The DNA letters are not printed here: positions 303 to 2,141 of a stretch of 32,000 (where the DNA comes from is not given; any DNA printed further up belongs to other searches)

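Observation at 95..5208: A pyruvoyl PanD heads a ligase, aminotransferase and double-GNAT module in a glycan cluster, suggesting beta-alanine (or related aminoacyl) decoration of a surface sugar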

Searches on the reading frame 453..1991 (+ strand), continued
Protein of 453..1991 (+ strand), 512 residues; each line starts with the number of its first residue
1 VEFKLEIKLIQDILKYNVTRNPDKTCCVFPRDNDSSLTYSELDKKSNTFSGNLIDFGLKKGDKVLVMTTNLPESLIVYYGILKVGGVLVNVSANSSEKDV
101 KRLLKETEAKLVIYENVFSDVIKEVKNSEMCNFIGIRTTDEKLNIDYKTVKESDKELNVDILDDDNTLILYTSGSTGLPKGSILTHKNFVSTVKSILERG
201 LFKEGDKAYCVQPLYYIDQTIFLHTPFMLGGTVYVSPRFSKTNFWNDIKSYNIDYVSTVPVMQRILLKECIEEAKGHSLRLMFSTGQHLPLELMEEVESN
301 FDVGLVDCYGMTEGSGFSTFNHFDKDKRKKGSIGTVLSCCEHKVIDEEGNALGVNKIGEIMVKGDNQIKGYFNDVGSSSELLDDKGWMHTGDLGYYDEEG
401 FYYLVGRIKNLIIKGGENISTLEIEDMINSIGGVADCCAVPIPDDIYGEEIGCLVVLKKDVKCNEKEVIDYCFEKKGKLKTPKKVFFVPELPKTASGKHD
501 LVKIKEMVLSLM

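Call 23: search_solved_structures(query=window:465-1991:+, max_evalue=1e-20, show_alignments=2)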
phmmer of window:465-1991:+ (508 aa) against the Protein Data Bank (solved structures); distinct sequences matched with E-value up to 1e-20: 138 (the best 60 are shown).
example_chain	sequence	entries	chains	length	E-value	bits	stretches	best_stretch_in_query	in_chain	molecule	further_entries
6qjz_A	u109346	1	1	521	6.2e-66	226.4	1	32-494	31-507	oxalyl CoA-synthetase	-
5ie0_A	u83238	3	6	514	4.9e-64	220.1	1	31-495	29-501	Oxalate--CoA ligase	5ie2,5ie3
3a9u_A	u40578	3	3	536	2.3e-59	204.7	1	12-503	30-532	4-coumarate--CoA ligase | 4-coumarate:CoA ligase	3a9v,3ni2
3r44_A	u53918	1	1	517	7.2e-58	199.8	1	9-495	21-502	fatty acyl CoA synthetase FADD13 (FATTY-ACYL-CoA SYNTHETASE)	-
8aff_A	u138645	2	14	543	1.6e-55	192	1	160-496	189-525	Oxalate--CoA ligase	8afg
5bsw_A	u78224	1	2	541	2.5e-55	191.4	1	21-494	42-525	4-coumarate--CoA ligase 2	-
5u95_A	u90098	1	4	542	3.7e-55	190.8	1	21-494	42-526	4-coumarate--CoA ligase 2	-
5bsm_A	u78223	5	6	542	1.8e-54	188.5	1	21-494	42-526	4-coumarate--CoA ligase 2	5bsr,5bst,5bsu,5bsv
5x8f_A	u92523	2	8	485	8.2e-53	183.1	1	23-495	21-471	2-succinylbenzoate--CoA ligase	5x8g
5buq_A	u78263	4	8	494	5.9e-52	180.2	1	21-495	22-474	2-succinylbenzoate--CoA ligase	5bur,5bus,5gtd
4gxr_A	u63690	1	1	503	8.1e-51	176.5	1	32-494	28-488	Malonyl CoA synthetase, Benzoate-CoA ligase Chimeric protein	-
4fuq_A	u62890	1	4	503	2.5e-50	174.9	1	32-496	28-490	Malonyl CoA synthetase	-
4fut_A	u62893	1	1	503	1e-49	172.8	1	32-494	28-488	Malonyl CoA synthetase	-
4gxq_A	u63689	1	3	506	1.6e-49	172.2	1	32-494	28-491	Malonyl CoA synthetase, Benzoate-CoA ligase Chimeric protein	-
3tsy_A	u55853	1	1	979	1.8e-48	168.7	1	8-494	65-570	Fusion Protein 4-coumarate--CoA ligase 1, Resveratrol synthase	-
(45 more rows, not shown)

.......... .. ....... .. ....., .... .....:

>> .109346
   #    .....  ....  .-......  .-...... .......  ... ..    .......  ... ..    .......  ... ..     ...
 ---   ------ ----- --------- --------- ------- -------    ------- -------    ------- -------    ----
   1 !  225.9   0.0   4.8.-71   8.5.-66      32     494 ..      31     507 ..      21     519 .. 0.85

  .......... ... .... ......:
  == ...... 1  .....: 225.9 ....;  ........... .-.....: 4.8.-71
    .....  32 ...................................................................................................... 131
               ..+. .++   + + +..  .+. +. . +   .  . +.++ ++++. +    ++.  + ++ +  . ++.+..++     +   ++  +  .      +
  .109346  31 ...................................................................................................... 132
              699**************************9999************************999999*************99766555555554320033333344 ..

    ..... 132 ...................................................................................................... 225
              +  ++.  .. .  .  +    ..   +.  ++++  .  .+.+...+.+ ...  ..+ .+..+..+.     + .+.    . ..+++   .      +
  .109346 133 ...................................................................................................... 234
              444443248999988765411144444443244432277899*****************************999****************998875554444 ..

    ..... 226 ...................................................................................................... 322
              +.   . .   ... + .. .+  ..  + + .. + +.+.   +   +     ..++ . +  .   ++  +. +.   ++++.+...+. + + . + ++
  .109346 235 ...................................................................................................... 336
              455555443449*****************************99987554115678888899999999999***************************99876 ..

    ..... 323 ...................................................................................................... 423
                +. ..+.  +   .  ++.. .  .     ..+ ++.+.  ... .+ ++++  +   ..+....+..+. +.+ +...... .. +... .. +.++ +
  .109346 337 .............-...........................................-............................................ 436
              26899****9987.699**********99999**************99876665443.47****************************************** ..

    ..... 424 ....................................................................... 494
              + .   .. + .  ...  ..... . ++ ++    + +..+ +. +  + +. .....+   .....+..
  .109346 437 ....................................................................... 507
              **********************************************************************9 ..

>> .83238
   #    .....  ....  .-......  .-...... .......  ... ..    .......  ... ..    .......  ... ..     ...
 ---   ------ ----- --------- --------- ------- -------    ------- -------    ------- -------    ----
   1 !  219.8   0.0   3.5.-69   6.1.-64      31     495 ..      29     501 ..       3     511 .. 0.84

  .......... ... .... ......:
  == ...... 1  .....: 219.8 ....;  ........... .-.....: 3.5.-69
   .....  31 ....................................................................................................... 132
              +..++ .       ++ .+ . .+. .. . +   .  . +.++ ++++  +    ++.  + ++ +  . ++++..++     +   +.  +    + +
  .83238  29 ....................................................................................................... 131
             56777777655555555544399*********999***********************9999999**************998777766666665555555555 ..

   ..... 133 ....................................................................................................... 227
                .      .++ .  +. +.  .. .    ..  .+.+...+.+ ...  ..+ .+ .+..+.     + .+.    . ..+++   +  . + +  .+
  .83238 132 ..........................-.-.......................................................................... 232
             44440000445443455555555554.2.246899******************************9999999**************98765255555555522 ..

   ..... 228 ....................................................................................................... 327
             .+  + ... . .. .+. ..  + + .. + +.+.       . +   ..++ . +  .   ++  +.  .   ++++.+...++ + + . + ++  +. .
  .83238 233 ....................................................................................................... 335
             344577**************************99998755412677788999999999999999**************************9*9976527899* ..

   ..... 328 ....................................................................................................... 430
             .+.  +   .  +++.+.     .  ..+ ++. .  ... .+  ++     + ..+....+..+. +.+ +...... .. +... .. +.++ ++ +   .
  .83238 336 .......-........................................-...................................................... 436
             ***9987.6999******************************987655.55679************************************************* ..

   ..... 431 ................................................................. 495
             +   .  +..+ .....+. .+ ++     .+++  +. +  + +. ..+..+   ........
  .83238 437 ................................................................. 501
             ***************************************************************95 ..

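Call 49: find_related_loci(query=A1, collection=metagenome_contigs, flank=10000)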
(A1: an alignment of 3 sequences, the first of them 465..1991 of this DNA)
Query A1 (508 aa) in metagenome_contigs; peptide patterns used: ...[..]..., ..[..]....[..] (x = any residue, [..] = any of these).
600 stretches matched a pattern (row limit reached: there are more); 23 encode a relative of the query (tblastn E <= 1e-3); 23 distinct loci.
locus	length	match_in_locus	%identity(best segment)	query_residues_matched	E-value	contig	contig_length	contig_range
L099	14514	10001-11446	29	34-506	1e-47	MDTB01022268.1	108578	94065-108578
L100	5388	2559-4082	29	19-504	3e-44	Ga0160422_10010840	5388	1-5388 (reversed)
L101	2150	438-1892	27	24-491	3e-42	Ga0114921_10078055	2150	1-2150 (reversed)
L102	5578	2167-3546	29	57-506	7e-42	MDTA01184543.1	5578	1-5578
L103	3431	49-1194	31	132-504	8e-39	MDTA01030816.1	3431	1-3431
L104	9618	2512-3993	23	28-504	3e-33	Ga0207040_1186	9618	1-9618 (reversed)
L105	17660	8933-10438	25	14-494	6e-31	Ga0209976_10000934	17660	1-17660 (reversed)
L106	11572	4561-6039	26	30-500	4e-30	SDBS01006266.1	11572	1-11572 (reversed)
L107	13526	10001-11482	25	30-500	1e-31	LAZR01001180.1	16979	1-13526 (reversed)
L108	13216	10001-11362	25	14-447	9e-29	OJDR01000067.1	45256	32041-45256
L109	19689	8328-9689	24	14-447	3e-28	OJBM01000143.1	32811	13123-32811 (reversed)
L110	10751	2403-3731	25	18-447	2e-25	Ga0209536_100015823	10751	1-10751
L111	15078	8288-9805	23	18-502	3e-25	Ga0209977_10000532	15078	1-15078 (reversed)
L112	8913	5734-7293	25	10-500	1e-23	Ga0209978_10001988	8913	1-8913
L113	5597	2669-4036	26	9-447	1e-21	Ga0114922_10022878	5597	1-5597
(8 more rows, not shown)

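Call 58: find_encoding_contigs(protein=P0121, flank=10000, max_places=2)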
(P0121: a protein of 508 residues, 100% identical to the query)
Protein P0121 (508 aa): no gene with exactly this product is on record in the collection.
